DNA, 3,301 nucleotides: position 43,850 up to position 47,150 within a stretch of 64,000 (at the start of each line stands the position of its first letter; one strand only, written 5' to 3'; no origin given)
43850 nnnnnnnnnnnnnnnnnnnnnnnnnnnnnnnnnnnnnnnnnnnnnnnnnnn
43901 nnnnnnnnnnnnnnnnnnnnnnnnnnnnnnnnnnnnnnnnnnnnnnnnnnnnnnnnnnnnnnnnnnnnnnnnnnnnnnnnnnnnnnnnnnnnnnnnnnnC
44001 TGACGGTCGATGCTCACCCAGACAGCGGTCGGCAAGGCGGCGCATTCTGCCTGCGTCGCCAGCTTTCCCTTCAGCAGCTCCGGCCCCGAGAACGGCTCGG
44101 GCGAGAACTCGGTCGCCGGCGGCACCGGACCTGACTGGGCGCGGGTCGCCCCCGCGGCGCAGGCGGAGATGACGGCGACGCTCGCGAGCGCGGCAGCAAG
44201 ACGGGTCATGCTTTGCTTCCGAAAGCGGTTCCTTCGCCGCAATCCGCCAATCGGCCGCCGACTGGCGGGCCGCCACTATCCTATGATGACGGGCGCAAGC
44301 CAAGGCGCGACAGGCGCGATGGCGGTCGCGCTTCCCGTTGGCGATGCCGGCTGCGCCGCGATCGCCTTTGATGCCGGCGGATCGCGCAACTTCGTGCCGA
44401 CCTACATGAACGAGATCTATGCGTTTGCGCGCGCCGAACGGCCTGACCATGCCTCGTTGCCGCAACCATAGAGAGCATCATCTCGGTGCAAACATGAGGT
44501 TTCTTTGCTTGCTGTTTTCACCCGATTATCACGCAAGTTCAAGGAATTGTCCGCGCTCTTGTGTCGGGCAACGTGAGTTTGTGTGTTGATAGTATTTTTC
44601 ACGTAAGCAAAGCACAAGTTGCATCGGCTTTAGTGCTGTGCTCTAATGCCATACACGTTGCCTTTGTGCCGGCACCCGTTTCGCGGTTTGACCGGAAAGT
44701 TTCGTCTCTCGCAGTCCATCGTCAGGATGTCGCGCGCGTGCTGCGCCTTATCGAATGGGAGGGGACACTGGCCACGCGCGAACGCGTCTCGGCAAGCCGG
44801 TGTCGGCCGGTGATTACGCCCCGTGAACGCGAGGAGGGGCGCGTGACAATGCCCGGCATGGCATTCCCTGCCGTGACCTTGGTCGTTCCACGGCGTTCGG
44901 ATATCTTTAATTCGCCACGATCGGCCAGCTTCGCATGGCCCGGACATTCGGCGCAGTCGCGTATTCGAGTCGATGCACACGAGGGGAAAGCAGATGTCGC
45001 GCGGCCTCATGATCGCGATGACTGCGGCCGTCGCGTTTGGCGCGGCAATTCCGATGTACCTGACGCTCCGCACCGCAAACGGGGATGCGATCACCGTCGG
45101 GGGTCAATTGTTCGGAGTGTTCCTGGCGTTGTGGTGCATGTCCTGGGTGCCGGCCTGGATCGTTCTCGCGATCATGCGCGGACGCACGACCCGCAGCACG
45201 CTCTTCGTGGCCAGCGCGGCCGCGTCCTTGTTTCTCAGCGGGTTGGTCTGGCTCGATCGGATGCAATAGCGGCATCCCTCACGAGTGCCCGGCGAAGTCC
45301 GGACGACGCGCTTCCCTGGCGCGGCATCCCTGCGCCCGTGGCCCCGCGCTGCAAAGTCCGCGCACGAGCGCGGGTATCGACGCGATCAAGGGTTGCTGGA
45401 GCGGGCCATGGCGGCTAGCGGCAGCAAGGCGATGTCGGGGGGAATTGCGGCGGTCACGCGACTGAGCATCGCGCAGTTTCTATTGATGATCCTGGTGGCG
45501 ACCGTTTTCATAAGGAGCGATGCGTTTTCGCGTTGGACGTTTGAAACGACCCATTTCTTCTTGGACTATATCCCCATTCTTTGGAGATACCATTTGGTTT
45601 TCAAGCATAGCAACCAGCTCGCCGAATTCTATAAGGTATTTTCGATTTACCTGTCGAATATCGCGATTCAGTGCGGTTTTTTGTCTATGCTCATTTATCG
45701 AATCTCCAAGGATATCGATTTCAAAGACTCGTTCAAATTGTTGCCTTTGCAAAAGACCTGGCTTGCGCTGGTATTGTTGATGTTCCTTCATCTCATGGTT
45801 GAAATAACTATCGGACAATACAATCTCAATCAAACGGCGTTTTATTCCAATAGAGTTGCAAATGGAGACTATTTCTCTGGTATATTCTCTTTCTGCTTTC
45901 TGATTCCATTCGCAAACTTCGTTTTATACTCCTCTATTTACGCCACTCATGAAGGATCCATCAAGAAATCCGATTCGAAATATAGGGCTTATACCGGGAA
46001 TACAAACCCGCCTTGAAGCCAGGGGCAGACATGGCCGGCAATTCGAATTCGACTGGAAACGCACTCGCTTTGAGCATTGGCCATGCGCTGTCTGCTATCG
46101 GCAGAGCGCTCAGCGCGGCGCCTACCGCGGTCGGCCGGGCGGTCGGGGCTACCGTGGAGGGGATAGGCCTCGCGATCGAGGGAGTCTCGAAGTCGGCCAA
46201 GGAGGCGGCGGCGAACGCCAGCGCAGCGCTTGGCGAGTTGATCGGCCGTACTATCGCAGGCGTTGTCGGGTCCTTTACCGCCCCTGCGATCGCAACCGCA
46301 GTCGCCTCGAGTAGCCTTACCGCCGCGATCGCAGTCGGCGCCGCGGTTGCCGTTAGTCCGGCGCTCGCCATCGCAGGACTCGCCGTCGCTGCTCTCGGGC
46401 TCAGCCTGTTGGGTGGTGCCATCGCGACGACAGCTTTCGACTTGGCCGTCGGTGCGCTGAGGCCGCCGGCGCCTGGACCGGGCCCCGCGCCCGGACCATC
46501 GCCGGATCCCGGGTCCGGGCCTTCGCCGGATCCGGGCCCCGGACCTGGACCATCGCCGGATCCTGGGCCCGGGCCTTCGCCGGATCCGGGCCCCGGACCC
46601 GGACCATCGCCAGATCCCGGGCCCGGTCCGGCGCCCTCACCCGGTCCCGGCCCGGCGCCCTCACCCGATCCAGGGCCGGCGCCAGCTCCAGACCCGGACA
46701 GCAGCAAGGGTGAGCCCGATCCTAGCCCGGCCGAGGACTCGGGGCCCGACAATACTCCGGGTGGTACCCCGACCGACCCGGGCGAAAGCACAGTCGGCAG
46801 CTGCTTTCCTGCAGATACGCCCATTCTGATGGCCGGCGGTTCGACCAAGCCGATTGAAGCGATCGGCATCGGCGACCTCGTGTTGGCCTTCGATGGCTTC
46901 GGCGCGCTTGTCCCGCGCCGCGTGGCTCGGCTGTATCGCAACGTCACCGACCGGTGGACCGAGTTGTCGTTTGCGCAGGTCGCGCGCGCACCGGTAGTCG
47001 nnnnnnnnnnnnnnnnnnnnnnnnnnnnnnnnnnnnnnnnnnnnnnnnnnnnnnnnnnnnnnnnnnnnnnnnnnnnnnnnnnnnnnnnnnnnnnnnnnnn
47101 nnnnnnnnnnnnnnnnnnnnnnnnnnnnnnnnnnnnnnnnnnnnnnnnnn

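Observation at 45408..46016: AT-rich membrane-protein gene immediately upstream of the Hint/RTX locus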

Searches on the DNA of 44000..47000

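Call 89: search_rna_families(source=window, start=44000, end=47000, threshold=evalue, max_evalue=0.1)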
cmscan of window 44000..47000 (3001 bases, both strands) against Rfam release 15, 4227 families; matches with E-value up to 0.1: 0.
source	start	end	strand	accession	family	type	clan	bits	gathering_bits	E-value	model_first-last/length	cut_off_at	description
